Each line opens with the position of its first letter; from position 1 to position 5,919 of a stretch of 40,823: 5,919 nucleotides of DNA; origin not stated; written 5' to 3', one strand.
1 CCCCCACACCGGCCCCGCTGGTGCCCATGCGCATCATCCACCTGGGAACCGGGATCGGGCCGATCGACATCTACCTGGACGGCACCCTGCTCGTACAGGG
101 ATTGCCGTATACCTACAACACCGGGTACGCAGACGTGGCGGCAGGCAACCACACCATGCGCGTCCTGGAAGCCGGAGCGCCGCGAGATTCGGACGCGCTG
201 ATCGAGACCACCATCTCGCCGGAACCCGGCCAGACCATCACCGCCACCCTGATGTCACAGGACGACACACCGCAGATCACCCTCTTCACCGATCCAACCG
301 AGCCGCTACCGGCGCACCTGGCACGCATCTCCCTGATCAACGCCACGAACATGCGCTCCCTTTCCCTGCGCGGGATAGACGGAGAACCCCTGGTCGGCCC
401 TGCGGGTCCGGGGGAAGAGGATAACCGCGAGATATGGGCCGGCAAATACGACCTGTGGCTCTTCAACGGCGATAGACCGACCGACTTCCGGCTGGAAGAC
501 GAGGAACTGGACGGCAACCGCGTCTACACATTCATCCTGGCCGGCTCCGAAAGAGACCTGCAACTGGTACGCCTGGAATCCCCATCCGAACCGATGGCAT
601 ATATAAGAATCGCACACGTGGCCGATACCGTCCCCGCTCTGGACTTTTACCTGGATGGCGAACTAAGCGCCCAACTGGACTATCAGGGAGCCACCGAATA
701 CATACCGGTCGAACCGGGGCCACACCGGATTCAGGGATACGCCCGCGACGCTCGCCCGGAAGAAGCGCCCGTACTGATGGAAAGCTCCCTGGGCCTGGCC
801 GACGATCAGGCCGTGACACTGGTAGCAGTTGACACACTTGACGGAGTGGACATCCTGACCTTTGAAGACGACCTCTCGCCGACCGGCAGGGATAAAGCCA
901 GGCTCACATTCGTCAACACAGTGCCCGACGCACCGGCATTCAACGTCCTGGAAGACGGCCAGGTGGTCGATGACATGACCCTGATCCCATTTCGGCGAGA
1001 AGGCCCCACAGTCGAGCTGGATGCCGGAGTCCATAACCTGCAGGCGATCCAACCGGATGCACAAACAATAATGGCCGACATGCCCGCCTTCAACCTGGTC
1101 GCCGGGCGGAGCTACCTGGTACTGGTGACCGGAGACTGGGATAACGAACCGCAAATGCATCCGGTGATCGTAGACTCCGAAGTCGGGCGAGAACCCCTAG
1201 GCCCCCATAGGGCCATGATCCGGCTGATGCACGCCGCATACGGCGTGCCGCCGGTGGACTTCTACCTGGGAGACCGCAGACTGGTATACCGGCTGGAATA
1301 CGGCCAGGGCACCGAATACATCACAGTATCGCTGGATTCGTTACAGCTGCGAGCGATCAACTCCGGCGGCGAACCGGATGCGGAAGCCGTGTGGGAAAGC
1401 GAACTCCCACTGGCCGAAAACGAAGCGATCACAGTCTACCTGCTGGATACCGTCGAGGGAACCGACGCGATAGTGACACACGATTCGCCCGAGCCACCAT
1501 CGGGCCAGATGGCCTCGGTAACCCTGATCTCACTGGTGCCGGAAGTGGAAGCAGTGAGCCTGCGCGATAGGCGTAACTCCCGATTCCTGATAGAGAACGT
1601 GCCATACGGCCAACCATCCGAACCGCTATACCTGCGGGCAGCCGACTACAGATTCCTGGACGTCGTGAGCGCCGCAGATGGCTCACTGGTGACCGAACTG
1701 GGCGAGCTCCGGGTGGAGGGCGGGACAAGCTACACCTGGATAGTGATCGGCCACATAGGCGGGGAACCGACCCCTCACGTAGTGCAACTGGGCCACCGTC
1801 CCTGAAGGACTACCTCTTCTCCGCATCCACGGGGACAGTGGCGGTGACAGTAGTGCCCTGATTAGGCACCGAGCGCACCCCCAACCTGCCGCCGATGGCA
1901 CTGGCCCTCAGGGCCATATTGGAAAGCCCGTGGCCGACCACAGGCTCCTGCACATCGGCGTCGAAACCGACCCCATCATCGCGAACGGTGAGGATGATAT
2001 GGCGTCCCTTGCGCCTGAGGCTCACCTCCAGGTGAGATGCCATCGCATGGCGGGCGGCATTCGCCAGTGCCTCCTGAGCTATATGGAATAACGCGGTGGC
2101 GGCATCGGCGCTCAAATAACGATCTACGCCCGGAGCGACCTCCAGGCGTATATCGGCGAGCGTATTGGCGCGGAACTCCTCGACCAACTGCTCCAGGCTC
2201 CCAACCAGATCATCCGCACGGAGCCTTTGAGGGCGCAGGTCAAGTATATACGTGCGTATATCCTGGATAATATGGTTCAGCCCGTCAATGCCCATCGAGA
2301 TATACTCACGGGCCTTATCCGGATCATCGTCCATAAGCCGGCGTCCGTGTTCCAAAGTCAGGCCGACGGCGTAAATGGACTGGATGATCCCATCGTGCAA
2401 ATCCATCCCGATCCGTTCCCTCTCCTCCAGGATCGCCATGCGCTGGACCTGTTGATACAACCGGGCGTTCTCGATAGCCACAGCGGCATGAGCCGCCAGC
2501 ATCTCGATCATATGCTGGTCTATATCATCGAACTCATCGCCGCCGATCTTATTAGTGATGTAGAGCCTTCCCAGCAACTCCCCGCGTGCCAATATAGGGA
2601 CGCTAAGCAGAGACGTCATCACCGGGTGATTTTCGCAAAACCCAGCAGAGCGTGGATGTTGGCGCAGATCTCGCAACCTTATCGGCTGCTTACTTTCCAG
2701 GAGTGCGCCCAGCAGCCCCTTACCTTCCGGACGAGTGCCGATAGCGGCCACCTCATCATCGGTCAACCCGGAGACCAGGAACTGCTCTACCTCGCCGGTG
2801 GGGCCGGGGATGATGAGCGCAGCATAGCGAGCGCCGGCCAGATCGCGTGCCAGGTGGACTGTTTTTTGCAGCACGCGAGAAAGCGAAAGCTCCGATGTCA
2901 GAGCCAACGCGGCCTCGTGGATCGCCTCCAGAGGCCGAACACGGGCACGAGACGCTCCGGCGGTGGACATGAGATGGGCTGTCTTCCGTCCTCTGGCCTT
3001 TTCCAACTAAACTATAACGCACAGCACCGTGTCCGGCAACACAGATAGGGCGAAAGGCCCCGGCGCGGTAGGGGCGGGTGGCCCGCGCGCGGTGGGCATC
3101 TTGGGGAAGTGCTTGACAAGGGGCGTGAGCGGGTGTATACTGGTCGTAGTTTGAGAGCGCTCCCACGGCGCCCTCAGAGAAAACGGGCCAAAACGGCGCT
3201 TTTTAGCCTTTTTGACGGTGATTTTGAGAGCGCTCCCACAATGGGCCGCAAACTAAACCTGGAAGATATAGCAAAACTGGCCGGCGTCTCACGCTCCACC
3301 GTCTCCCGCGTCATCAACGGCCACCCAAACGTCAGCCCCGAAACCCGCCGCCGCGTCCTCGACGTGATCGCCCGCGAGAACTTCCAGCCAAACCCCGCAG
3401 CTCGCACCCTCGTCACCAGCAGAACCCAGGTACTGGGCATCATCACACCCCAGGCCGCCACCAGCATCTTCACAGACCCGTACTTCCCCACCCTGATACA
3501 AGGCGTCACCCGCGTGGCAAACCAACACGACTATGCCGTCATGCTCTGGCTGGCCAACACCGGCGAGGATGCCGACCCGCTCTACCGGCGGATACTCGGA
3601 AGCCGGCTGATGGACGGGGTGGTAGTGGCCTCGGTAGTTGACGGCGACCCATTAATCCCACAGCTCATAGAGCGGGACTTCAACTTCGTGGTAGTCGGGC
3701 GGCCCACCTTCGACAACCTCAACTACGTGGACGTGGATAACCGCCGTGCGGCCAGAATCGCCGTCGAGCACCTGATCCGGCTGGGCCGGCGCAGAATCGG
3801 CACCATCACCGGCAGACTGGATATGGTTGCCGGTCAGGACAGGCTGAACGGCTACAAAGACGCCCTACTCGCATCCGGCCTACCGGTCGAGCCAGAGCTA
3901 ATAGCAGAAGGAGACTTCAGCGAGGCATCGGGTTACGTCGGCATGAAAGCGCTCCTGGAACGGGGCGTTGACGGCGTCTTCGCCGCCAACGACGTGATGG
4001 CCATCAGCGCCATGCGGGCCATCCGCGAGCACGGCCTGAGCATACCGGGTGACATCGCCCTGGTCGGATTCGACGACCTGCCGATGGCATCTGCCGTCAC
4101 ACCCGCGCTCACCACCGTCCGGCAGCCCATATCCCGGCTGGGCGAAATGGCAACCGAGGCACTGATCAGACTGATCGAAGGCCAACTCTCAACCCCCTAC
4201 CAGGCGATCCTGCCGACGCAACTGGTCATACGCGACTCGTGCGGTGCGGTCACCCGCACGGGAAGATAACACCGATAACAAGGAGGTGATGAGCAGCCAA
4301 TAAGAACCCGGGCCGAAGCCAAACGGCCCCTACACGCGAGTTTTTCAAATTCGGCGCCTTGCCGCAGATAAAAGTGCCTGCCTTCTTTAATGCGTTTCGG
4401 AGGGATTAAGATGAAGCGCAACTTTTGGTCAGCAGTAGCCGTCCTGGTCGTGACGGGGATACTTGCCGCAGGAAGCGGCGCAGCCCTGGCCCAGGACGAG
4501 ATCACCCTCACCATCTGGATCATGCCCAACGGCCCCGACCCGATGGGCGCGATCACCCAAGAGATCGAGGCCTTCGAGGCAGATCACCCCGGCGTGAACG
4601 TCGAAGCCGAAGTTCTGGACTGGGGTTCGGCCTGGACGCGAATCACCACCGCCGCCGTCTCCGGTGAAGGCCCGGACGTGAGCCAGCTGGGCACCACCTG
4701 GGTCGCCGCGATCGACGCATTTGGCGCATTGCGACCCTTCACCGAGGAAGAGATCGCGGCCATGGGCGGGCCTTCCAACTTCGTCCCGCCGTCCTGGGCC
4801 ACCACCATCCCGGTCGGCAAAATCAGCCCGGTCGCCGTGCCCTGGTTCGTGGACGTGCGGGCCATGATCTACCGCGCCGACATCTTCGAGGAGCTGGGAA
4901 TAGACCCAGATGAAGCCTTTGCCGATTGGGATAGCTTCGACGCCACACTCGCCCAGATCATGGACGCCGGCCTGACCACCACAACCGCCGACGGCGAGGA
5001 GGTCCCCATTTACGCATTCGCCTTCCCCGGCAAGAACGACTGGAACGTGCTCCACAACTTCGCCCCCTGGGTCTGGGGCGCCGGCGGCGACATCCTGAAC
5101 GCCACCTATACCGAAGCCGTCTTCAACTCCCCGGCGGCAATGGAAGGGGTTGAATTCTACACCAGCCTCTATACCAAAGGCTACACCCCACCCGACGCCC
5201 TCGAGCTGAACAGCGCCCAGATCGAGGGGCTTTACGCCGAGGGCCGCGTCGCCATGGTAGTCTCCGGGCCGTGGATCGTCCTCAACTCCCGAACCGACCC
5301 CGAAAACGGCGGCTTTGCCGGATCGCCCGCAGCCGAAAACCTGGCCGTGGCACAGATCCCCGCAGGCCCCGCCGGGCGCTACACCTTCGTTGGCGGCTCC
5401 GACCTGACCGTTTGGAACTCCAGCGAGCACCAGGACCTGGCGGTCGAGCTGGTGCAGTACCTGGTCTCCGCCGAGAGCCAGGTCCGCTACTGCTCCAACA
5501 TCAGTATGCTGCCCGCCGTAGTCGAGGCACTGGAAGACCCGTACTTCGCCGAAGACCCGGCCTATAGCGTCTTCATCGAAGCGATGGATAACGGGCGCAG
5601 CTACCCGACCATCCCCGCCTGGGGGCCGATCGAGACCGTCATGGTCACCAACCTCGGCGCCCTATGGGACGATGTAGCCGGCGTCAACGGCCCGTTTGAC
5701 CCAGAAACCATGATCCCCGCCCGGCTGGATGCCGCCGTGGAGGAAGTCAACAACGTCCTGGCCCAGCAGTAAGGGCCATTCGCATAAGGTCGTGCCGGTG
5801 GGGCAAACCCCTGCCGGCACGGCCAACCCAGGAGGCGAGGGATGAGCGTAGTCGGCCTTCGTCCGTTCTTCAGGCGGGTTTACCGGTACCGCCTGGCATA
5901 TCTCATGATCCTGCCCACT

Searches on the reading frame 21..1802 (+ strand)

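Call 55: search_protein_families(library=pfam, proteins=[window:21-1802:+], max_evalue=0.00001)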
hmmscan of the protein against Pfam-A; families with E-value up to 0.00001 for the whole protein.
window:21-1802:+ (594 aa): 1 family
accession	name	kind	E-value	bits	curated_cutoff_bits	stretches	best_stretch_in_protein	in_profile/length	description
PF14344.12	DUF4397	-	2.2e-68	228.7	30.6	3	193-309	1-118/119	Domain of unknown function (DUF4397)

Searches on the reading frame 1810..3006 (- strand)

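Call 55: search_protein_families(library=pfam, proteins=[window:1810-3006:-], max_evalue=0.00001)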
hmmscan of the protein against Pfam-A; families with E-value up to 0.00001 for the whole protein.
window:1810-3006:- (398 aa): 4 families
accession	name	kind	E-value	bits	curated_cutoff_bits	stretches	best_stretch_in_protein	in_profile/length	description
PF01590.32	GAF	-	2.1e-19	70.8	22.4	1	42-178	2-133/133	GAF domain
PF13185.12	GAF_2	-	3.8e-19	69.7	28.6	1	40-179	2-136/136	GAF domain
PF02518.31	HATPase_c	-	7.4e-15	55.8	26.4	1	303-394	3-110/111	Histidine kinase-, DNA gyrase B-, and HSP90-like ATPase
PF07730.19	HisKA_3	-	2e-13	51.1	24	1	195-261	1-67/68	Histidine kinase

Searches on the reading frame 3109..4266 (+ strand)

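Call 55: search_protein_families(library=pfam, proteins=[window:3109-4266:+], max_evalue=0.00001)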
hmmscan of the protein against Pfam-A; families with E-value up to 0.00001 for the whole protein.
window:3109-4266:+ (386 aa): 5 families
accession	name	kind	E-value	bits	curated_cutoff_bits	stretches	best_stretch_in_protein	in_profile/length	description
PF13377.12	Peripla_BP_3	-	4.2e-38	131.5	26.5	1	219-378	1-167/167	Periplasmic binding protein-like domain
PF00532.27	Peripla_BP_1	-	2.4e-26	93.3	22.2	1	107-359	2-264/281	Periplasmic binding proteins and sugar binding domain of LacI family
PF00356.27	LacI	-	4e-18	65.4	27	1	51-95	2-46/46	Bacterial regulatory proteins, lacI family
PF13407.12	Peripla_BP_4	-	1.2e-13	51.7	35.1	1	189-359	79-257/258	Periplasmic binding protein domain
PF01381.28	HTH_3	-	1.2e-06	28.9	23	1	47-79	8-40/55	Helix-turn-helix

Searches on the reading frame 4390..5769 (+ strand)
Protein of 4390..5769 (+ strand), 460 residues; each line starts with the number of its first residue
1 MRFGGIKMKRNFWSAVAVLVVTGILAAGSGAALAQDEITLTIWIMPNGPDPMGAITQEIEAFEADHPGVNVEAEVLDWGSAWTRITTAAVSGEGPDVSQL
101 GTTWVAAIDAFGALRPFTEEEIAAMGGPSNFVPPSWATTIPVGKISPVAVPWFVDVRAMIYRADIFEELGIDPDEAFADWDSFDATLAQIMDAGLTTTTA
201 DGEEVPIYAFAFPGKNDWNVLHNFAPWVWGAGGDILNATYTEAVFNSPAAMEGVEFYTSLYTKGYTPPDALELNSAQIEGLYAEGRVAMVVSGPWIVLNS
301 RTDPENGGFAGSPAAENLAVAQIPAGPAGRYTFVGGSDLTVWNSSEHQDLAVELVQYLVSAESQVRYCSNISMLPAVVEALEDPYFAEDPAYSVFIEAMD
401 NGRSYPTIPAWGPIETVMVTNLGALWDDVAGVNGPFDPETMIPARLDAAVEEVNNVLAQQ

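Call 55: search_protein_families(library=pfam, proteins=[window:4390-5769:+], max_evalue=0.00001)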
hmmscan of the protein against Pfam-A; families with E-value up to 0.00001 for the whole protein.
window:4390-5769:+ (460 aa): 2 families
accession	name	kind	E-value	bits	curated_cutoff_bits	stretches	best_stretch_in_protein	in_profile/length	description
PF01547.30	SBP_bac_1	-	8.1e-37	128.3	26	1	49-364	5-306/307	Bacterial extracellular solute-binding protein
PF13416.11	SBP_bac_8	-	5.2e-31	108.9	27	1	59-392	3-277/279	Bacterial extracellular solute-binding protein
